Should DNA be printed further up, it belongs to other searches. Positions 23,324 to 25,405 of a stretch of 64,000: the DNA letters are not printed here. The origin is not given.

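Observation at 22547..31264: Candidate branched-chain 3,6-dideoxyhexose (yersiniose-like) pathway lacking an obvious E3 reductase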

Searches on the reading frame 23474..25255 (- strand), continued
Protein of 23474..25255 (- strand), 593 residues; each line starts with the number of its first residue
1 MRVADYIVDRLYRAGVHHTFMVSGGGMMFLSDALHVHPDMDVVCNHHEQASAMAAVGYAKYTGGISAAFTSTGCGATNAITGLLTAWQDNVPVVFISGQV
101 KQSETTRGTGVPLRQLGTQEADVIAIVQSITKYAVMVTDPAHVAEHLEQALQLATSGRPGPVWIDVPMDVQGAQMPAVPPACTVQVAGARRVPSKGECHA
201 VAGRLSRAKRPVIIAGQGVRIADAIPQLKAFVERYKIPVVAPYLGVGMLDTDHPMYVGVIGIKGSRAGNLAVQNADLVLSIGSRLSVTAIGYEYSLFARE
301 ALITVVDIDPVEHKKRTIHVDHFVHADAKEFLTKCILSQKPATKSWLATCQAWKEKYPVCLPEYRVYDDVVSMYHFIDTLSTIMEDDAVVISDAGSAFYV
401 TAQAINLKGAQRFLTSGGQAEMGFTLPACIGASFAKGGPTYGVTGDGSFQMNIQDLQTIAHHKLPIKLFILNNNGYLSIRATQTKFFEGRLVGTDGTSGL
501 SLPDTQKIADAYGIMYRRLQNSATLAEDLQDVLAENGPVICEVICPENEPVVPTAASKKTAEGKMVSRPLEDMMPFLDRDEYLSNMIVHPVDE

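Call 60: search_solved_structures(query=window:23474-25255:-, max_evalue=1e-70, show_alignments=3)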
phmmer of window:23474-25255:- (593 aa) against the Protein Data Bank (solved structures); distinct sequences matched with E-value up to 1e-70: 9.
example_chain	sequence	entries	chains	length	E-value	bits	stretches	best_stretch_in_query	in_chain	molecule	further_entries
8rph_A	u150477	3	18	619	7e-123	414.3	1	2-584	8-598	Thiamine pyrophosphate-binding protein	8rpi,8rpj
5ahk_A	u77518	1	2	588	1.1e-75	258.5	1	2-546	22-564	ACETOLACTATE SYNTHASE II, LARGE SUBUNIT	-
7tzz_A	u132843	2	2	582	4.9e-73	249.8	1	3-558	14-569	Acetolactate synthase, chloroplastic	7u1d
7u25_A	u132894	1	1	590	5e-73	249.7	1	3-558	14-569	Acetolactate synthase, chloroplastic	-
7stq_A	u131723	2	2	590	5.1e-73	249.7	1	3-558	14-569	Acetolactate synthase, chloroplastic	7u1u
6u9h_A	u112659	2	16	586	6.8e-73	249.3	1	3-558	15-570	Acetolactate synthase, chloroplastic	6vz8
1ybh_A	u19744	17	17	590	6.9e-73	249.3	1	3-558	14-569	Acetolactate synthase, chloroplast | Acetolactate synthase | Acetolactate synthase, chloroplastic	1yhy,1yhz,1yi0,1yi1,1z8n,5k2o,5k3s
3e9y_A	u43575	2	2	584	9.2e-73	248.9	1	3-558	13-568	Acetolactate synthase, chloroplastic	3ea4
8et5_A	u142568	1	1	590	1e-72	248.7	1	3-556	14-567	Acetolactate synthase, chloroplastic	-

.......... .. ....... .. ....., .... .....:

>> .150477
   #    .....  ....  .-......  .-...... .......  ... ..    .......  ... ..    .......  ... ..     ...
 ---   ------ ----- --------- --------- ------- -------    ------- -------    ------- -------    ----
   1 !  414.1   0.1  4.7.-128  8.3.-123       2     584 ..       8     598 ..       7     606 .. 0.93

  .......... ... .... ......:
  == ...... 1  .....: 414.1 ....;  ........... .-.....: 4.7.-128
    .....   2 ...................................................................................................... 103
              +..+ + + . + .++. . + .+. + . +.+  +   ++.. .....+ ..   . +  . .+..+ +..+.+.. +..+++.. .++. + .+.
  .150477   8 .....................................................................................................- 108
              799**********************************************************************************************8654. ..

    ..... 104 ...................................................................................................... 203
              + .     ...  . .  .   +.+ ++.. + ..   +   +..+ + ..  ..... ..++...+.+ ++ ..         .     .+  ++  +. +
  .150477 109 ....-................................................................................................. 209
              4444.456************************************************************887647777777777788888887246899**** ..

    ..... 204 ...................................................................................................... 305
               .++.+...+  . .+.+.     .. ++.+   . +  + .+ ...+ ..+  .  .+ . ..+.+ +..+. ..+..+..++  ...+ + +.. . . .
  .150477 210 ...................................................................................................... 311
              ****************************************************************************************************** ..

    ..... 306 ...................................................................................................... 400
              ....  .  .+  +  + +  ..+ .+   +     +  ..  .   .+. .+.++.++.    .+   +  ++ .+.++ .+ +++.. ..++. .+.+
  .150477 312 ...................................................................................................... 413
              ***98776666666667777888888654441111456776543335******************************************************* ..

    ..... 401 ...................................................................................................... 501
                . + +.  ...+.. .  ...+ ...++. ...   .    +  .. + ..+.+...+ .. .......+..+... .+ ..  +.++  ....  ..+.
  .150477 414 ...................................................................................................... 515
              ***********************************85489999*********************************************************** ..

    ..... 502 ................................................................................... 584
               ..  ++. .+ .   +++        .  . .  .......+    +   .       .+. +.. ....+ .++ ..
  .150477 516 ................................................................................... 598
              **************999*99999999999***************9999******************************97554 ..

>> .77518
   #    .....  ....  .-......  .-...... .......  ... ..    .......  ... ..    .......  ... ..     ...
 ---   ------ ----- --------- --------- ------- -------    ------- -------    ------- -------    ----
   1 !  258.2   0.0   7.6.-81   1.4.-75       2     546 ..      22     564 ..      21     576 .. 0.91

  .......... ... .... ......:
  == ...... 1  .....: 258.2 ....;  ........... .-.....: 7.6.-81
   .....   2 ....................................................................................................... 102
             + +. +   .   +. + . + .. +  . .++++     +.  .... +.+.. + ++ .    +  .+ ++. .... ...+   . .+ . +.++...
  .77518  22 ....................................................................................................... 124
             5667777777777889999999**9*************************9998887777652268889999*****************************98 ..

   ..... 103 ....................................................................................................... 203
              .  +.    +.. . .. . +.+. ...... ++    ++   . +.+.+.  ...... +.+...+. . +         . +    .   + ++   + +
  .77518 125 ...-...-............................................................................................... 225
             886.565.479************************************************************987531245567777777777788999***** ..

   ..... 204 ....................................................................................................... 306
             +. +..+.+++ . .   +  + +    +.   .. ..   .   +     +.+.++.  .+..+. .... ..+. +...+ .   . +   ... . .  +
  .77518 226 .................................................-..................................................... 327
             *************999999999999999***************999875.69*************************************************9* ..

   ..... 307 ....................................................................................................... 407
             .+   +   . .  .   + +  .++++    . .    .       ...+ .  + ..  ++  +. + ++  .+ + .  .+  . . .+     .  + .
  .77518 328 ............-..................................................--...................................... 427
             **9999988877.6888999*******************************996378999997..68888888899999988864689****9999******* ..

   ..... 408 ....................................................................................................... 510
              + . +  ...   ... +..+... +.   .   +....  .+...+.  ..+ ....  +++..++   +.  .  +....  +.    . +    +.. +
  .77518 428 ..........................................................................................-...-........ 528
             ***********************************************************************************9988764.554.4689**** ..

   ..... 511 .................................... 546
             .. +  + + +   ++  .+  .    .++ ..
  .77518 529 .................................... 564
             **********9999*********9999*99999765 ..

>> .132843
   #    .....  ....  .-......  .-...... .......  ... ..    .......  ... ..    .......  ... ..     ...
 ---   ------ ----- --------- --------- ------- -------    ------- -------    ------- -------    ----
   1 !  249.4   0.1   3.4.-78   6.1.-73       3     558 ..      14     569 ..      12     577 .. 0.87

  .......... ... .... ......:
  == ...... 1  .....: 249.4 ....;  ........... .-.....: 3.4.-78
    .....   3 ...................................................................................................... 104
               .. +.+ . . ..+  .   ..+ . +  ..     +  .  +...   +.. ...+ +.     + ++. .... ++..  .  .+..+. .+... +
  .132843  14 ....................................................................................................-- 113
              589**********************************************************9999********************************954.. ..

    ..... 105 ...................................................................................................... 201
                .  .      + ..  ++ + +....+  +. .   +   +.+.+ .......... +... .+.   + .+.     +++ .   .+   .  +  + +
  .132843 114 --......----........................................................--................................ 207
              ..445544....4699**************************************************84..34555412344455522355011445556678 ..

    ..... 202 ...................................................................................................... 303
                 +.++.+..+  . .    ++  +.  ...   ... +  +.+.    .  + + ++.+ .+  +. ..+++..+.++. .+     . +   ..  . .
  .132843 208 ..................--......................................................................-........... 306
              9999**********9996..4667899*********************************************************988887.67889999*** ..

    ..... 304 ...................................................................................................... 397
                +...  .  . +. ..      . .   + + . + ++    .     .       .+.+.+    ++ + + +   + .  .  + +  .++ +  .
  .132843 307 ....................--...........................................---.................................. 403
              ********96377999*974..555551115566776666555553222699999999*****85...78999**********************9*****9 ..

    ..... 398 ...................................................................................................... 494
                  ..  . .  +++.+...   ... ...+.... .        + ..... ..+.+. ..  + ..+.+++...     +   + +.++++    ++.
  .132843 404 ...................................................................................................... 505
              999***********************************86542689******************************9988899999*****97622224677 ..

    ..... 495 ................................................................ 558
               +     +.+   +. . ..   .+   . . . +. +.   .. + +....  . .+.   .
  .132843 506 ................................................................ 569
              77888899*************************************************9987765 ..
